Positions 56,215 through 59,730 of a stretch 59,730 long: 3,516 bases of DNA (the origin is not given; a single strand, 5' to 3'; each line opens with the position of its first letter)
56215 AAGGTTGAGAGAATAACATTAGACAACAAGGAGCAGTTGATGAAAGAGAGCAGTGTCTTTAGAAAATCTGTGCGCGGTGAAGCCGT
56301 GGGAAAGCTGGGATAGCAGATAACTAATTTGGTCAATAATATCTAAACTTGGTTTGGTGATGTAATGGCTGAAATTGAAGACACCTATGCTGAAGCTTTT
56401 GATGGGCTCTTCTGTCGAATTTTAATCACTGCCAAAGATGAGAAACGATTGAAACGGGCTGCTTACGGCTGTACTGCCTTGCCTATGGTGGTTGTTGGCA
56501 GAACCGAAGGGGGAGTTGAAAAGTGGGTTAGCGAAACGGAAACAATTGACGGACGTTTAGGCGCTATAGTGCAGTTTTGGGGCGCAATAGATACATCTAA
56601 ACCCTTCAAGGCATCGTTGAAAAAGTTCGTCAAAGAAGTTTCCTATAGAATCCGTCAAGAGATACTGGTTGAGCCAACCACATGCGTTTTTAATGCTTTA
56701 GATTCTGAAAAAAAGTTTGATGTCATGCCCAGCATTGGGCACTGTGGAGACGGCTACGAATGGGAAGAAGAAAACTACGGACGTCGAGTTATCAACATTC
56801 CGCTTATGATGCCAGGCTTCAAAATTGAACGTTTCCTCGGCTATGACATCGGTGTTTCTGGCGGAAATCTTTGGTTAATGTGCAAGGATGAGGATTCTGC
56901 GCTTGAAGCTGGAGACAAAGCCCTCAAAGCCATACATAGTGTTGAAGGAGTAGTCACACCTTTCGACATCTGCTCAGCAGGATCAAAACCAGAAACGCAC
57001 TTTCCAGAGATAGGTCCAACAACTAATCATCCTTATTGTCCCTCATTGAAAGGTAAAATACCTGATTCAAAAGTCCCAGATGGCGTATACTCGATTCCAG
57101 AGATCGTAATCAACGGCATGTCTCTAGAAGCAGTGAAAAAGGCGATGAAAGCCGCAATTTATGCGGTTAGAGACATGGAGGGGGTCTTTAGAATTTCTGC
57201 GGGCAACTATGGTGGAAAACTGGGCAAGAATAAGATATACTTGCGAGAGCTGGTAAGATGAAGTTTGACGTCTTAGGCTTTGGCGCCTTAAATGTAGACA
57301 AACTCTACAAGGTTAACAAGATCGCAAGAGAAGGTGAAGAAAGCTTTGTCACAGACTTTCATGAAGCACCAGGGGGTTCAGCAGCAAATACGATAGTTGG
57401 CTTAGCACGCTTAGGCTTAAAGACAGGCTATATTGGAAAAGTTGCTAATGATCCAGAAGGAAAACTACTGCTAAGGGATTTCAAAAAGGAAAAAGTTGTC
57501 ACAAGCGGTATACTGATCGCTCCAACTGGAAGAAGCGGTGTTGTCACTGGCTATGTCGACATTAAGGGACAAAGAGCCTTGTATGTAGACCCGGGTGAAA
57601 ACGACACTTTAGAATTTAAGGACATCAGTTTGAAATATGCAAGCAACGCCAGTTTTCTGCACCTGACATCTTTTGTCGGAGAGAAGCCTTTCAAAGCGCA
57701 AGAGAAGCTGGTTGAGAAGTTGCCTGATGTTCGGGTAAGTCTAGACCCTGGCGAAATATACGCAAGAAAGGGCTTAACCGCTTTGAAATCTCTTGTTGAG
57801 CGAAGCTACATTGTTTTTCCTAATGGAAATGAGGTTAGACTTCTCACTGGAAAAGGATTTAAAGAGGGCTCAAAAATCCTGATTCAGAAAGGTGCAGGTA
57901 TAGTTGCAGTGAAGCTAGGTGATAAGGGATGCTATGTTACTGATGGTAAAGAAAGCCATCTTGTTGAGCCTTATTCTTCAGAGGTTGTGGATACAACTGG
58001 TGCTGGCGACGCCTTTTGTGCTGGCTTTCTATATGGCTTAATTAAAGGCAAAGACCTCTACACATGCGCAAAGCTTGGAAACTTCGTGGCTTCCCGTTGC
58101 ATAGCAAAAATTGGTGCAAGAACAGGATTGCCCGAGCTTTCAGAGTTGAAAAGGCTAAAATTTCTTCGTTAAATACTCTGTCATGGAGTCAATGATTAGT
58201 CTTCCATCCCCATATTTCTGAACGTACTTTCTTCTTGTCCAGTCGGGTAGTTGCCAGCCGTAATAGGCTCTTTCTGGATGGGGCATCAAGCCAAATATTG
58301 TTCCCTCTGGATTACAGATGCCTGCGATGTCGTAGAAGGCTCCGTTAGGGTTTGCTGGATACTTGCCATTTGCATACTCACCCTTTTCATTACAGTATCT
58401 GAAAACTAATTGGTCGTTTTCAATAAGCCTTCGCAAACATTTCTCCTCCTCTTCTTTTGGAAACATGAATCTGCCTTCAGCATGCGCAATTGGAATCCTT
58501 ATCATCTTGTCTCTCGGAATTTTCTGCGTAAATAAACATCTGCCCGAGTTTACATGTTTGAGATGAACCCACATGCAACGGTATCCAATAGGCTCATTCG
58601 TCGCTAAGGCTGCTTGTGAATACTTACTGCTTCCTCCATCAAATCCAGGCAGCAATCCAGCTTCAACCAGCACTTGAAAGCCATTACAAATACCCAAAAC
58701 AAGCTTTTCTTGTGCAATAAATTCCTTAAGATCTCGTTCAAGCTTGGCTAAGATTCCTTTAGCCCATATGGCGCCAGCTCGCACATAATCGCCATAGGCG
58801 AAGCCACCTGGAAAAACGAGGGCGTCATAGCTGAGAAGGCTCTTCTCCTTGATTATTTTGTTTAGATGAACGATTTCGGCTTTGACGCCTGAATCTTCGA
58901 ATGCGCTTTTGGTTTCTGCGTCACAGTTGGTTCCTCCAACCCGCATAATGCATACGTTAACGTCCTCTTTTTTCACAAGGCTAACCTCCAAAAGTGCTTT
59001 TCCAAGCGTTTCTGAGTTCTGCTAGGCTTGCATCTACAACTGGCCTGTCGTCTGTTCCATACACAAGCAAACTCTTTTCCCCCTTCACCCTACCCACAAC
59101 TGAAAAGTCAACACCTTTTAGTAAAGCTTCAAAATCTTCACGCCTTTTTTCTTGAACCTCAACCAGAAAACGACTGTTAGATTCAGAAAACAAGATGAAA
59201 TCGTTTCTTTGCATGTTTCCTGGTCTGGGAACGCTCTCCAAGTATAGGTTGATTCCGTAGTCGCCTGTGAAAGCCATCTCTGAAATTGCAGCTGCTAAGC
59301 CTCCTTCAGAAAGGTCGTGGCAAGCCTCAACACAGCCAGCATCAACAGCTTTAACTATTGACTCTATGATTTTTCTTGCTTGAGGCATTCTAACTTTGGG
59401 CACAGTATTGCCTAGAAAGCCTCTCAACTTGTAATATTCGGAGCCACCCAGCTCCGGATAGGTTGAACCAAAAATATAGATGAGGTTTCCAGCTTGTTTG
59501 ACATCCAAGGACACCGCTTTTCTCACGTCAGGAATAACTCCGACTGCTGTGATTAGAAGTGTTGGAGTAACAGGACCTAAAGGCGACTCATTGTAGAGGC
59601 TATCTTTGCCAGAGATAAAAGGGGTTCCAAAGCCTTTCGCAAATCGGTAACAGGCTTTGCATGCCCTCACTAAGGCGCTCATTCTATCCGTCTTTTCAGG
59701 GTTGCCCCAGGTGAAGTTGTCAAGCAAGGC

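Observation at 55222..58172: HAD-fold protein, divergent Ftr paralog and PfkB kinase, translationally coupled to purD inside the purine cluster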

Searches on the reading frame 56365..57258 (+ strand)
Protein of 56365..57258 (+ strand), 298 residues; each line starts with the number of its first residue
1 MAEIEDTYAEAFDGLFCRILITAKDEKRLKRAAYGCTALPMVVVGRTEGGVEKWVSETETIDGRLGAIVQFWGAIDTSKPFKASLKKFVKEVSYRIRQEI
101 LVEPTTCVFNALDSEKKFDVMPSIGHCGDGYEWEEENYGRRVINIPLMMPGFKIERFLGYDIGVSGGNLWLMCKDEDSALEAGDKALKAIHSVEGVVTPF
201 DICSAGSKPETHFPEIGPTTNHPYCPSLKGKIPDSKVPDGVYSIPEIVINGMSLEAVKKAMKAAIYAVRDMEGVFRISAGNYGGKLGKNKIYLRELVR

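Call 3: search_protein_families(library=pfam, proteins=[window:56365-57258:+], max_evalue=0.01)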
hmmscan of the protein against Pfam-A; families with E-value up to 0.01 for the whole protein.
window:56365-57258:+ (298 aa): 2 families
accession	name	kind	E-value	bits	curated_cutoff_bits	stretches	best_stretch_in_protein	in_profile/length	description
PF02741.20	FTR_C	-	1.1e-54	185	25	1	151-296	2-149/149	FTR, proximal lobe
PF01913.23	FTR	-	4.2e-42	143.9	27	1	3-147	7-142/142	Formylmethanofuran-tetrahydromethanopterin formyltransferase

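Call 4: search_protein_families(library=ncbifam, proteins=[window:56365-57258:+], max_evalue=0.01)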
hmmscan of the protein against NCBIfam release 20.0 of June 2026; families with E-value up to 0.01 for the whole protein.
window:56365-57258:+ (298 aa): 2 families
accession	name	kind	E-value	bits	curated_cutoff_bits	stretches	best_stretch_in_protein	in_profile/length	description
NF002554.0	PRK02114.1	subfamily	4.7e-99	331.5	297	1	2-297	6-296/297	formylmethanofuran--tetrahydromethanopterin N-formyltransferase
TIGR03119.1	one_C_fhcD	equivalog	5.6e-67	226.2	292.6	1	4-296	1-288/288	formylmethanofuran--tetrahydromethanopterin N-formyltransferase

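Call 10: find_homologous_proteins(query=window:56365-57258:+, max_evalue=1e-10)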
Query window:56365-57258:+ (298 aa): 7821 proteins with E <= 1e-10 among 8000 candidates; the best 120 are listed.
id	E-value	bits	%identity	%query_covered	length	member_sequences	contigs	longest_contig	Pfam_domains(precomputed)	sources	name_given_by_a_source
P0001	1.6e-200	683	100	100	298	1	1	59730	PF01913.24,PF02741.21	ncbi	-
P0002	3.5e-179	613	89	100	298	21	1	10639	PF01913.24,PF02741.21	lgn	-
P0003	4.3e-176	603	89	100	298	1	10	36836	PF01913.24,PF02741.21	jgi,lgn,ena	-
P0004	1.8e-175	601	88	100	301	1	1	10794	PF01913.24,PF02741.21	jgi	-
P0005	1.4e-174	598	88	100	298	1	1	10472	PF01913.24,PF02741.21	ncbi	-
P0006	1.6e-174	597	88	100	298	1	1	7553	PF01913.24,PF02741.21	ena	-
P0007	3.2e-174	596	88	100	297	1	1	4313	PF01913.24,PF02741.21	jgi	-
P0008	4.7e-174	596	88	100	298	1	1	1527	PF01913.24,PF02741.21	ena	-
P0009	4.7e-174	596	88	100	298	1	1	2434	PF01913.24,PF02741.21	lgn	-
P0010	5.4e-174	596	86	100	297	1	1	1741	PF01913.24,PF02741.21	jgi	-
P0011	1.3e-173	595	87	100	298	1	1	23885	PF01913.24,PF02741.21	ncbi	-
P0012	1.7e-173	594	88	100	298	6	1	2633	PF01913.24,PF02741.21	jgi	-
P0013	1.7e-173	594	88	100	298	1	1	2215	PF01913.24,PF02741.21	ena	-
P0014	2.1e-173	594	87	100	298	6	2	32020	PF01913.24,PF02741.21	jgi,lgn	-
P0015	2.2e-173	594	87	100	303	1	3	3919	PF01913.24,PF02741.21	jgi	-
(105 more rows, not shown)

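Call 21: search_solved_structures(query=window:56365-57258:+, max_evalue=0.001, show_alignments=2)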
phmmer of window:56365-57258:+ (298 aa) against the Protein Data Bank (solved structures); distinct sequences matched with E-value up to 0.001: 4.
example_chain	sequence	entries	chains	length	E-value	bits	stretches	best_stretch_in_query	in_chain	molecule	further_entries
1m5s_A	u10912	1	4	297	2.1e-51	178.3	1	2-296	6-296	Formylmethanofuran--tetrahydromethanopterin formyltransferase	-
1m5h_A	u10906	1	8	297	5.6e-51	177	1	3-296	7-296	Formylmethanofuran--tetrahydromethanopterin formyltransferase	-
1ftr_A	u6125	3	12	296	8.1e-46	160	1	2-296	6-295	FORMYLMETHANOFURAN:TETRAHYDROMETHANOPTERIN FORMYLTRANSFERASE | Formylmethanofuran--tetrahydromethanopterin formyltransferase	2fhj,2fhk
6s6y_D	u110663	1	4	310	1.6e-29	106.5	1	3-297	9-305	Formylmethanofuran--tetrahydromethanopterin formyltransferase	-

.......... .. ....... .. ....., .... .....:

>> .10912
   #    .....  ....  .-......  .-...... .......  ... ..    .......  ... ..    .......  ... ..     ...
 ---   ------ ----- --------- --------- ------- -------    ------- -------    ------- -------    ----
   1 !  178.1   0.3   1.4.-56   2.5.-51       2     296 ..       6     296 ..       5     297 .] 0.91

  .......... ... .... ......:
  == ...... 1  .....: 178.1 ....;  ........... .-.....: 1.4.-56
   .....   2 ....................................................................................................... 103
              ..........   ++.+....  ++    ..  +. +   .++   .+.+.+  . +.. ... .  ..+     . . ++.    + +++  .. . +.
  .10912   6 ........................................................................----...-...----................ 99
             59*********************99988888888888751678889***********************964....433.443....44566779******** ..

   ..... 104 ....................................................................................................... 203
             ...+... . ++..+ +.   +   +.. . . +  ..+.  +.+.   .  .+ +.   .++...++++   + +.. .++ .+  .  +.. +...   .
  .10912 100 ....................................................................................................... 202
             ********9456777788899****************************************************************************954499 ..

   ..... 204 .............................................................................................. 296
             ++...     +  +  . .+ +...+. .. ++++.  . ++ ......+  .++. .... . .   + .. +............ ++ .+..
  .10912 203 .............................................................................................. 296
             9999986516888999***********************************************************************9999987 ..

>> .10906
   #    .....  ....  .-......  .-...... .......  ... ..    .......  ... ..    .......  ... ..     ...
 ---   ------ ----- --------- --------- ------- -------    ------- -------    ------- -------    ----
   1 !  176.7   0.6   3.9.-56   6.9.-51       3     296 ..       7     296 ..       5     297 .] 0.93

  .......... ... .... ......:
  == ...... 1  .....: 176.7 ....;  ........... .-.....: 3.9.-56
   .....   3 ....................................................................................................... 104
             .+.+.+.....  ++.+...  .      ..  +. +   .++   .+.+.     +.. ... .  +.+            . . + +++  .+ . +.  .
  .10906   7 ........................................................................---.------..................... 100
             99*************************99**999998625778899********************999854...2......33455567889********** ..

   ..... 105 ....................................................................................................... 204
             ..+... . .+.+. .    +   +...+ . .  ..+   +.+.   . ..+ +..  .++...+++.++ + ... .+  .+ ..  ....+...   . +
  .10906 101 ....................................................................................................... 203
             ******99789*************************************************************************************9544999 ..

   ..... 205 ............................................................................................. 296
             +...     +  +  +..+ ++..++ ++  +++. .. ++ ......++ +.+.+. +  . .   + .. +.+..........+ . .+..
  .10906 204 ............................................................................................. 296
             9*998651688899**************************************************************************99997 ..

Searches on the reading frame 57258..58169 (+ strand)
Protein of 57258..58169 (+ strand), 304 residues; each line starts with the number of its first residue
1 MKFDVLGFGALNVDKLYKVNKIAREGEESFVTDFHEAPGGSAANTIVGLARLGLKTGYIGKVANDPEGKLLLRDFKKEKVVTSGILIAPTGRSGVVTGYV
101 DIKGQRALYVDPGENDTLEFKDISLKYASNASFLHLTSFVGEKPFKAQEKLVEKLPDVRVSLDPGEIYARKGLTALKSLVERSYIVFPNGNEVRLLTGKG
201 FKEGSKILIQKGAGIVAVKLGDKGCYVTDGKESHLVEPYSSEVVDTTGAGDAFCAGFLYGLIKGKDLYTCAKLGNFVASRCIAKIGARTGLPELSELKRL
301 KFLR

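Call 3: search_protein_families(library=pfam, proteins=[window:57258-58169:+], max_evalue=0.01)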
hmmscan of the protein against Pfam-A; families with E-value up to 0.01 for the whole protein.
window:57258-58169:+ (304 aa): 2 families
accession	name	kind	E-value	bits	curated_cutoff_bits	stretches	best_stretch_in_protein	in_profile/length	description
PF00294.29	PfkB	-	9.6e-52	176.6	25.8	1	6-293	5-301/302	pfkB family carbohydrate kinase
PF08543.17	Phos_pyr_kin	-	0.0011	18.9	27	1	166-274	102-224/246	Phosphomethylpyrimidine kinase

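Call 4: search_protein_families(library=ncbifam, proteins=[window:57258-58169:+], max_evalue=0.01)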
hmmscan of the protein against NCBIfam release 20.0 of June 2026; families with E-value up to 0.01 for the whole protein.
window:57258-58169:+ (304 aa): 22 families
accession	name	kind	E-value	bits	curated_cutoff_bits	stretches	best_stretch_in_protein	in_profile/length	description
TIGR02152.1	D_ribokin_bact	equivalog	1.2e-45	156.2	299.65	1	8-298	4-297/298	ribokinase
NF041134.1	R1P_kin_Thcocales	equivalog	1.2e-37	130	500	1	3-299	1-280/291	ADP-dependent ribose-1-phosphate kinase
TIGR04382.1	myo_inos_iolC_N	equivalog_domain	5.9e-36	124.3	300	1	4-299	3-307/309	5-dehydro-2-deoxygluconokinase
NF053626.1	RibKinHalex1628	equivalog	7.8e-36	124.1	330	1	4-290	3-281/293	ATP-dependent ribose-1-phosphate kinase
NF008353.0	PRK11142.1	equivalog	1.1e-29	103.9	341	1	8-299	8-301/307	ribokinase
NF006957.1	PRK09434.1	equivalog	1.5e-26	93.6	450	1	34-292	22-297/302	fructokinase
NF007321.0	PRK09813.1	equivalog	2.1e-23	83.2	247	1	37-287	22-260/261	fructoselysine 6-kinase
NF041164.1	NucKinThplmales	equivalog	4e-23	82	450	1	7-284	6-274/295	nucleoside kinase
NF047869.1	myo_kin_aldol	exception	8.9e-20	70.6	600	2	213-299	237-329/586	bifunctional 5-dehydro-2-deoxygluconokinase/5-dehydro-2-deoxyphosphogluconate aldolase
TIGR03168.1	1-PFK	subfamily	3.2e-19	69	216.4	1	13-299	10-297/305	hexose kinase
TIGR03828.1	pfkB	equivalog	1.1e-17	64.1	292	1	13-297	10-295/305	1-phosphofructokinase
TIGR02198.1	rfaE_dom_I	equivalog_domain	3.1e-16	59.4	345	2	187-289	195-304/315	D-glycero-beta-D-manno-heptose-7-phosphate kinase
NF049991.1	TagKinase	equivalog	2.2e-15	56.3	420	1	38-299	40-313/321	tagatose kinase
NF040938.1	KDG_KDGal_kin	equivalog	8.8e-15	54.6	400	1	19-299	11-301/305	bifunctional 2-dehydro-3-deoxygluconokinase/2-dehydro-3-deoxygalactonokinase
NF052444.1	DhDoxglucKinKdgK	equivalog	5.4e-14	52.3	400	1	210-287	217-295/303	2-dehydro-3-deoxygluconokinase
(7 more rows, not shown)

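Call 87: search_solved_structures(query=window:57258-58169:+, max_evalue=1e-15, show_alignments=1)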
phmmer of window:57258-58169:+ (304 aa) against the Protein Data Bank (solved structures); distinct sequences matched with E-value up to 1e-15: 17.
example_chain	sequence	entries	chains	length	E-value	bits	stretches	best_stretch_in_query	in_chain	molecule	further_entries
3ewm_A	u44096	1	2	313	4e-26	95.1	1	24-301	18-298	Uncharacterized sugar kinase PH1459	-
3ry7_A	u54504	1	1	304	5.9e-26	94.6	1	5-298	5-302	Ribokinase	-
3gbu_A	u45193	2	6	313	1.4e-24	90.1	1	24-301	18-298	Uncharacterized sugar kinase PH1459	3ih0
11bl_A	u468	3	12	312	1.6e-24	89.9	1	5-300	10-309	Ribokinase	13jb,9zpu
3hj6_A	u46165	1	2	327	8.4e-24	87.5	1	4-296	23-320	Fructokinase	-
4du5_A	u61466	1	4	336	1.4e-23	86.8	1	24-301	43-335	PfkB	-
6znx_A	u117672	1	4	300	1.8e-23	86.4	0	6-123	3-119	Ribokinase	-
8cqx_A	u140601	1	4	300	3.8e-23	85.3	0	6-123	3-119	Ribokinase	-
4e3a_A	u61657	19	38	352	2.3e-22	82.8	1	35-296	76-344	sugar kinase protein | Probable sugar kinase protein | sugar kinase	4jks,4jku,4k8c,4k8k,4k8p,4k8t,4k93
3h49_A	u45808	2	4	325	3.2e-22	82.3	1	4-293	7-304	Ribokinase | Uncharacterized sugar kinase ydjH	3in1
1vm7_A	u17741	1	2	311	1.9e-21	79.7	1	8-298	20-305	ribokinase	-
3ubo_A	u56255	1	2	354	2e-21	79.7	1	35-289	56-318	adenosine kinase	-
4x8f_A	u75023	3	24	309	6.5e-21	78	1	8-298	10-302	Ribokinase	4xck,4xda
2qcv_A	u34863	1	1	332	1.5e-20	76.8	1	3-300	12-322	Putative 5-dehydro-2-deoxygluconokinase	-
5ey7_A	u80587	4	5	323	2.1e-20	76.3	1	34-293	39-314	Fructokinase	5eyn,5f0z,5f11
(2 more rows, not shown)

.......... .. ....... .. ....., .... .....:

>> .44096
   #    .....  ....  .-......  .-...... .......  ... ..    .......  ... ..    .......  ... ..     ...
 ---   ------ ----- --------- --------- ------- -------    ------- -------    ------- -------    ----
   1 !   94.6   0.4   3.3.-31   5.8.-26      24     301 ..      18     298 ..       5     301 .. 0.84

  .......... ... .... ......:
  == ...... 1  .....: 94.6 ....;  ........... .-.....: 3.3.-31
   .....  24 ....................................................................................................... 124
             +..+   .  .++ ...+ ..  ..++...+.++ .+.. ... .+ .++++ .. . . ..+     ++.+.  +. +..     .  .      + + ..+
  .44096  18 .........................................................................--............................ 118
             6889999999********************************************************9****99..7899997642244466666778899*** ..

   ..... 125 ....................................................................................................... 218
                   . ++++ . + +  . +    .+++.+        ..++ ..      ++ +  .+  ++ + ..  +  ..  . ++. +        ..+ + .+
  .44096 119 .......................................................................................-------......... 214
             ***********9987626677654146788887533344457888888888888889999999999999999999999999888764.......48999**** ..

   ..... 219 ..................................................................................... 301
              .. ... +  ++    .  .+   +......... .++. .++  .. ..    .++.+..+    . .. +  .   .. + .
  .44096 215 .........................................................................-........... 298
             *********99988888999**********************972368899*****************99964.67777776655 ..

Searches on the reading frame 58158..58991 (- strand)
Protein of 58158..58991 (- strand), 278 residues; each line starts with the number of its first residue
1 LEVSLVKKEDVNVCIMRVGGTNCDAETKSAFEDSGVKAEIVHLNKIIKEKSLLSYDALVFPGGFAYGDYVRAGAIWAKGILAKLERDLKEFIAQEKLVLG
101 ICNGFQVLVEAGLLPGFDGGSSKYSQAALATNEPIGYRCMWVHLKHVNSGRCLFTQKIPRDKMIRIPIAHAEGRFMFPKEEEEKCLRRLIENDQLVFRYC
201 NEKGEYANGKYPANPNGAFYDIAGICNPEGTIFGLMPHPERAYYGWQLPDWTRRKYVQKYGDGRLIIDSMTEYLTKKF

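Call 8: search_protein_families(library=ncbifam, proteins=[window:58158-58991:-], max_evalue=0.00001)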
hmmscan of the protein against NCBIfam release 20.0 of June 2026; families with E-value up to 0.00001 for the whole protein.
window:58158-58991:- (278 aa): 9 families
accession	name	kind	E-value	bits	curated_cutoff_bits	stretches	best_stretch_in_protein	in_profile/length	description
NF002252.0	PRK01175.1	equivalog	1.4e-89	299.6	298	1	9-277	2-260/261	phosphoribosylformylglycinamidine synthase subunit PurQ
TIGR01737.1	FGAM_synth_I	equivalog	2.3e-74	249.6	177.8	1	12-248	2-212/228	phosphoribosylformylglycinamidine synthase I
NF002957.0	PRK03619.1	equivalog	3.3e-56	190.1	212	1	12-243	2-200/222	phosphoribosylformylglycinamidine synthase subunit PurQ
NF003672.0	PRK05297.1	equivalog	7.6e-41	139.6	783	1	7-249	1033-1266/1290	phosphoribosylformylglycinamidine synthase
TIGR01735.1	FGAM_synt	equivalog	1.4e-40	138.7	1123.05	1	12-258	1054-1292/1307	phosphoribosylformylglycinamidine synthase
TIGR01857.1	FGAM-synthase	equivalog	4.6e-33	113.9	1057.05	1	10-242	977-1215/1239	phosphoribosylformylglycinamidine synthase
TIGR01739.1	tegu_FGAM_synt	hypoth_equivalog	8e-09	34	716.1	1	8-247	930-1177/1206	herpesvirus tegument protein/v-FGAM-synthase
TIGR01382.1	PfpI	subfamily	2.1e-08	33.9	139.05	1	27-116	34-115/169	DJ-1/PfpI/YhbO family deglycase/protease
NF045636.1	isoglutsynth_GatD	equivalog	5.7e-06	25.8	400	0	35-109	50-115/258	lipid II isoglutaminyl synthase subunit GatD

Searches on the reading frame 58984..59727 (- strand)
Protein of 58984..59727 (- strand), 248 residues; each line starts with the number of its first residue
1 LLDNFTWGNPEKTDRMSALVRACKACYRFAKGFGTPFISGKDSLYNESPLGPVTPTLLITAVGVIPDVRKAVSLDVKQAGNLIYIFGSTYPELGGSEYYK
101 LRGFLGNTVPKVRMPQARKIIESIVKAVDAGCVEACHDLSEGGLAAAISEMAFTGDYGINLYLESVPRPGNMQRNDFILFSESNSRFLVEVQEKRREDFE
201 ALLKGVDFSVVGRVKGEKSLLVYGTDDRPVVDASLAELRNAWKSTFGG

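Call 8: search_protein_families(library=ncbifam, proteins=[window:58984-59727:-], max_evalue=0.00001)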
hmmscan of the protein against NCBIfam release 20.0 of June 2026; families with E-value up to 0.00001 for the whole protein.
window:58984-59727:- (248 aa): 8 families
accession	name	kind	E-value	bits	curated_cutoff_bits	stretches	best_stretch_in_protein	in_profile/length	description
TIGR01736.1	FGAM_synth_II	equivalog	2e-51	175.1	525.75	1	1-245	474-713/718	phosphoribosylformylglycinamidine synthase subunit PurL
NF002290.1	PRK01213.1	equivalog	2.6e-51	174.7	648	1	2-246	479-719/723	phosphoribosylformylglycinamidine synthase subunit PurL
NF003672.0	PRK05297.1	equivalog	2.9e-23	81.4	783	1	31-245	762-985/1290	phosphoribosylformylglycinamidine synthase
TIGR01735.1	FGAM_synt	equivalog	4.7e-20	70.7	1123.05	1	17-245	764-1001/1307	phosphoribosylformylglycinamidine synthase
TIGR01739.1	tegu_FGAM_synt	hypoth_equivalog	4.3e-16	58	716.1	1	12-246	649-883/1206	herpesvirus tegument protein/v-FGAM-synthase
NF010690.0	PRK14090.1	equivalog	1.9e-12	46.3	1047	1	116-197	211-294/601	phosphoribosylformylglycinamidine synthase subunit PurL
TIGR01857.1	FGAM-synthase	equivalog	4.2e-08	31.2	1057.05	0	106-232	471-594/1239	phosphoribosylformylglycinamidine synthase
TIGR03267.1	methan_mark_2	hypoth_equivalog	2.4e-06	26.8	365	1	116-231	196-312/323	methanogenesis marker 2 protein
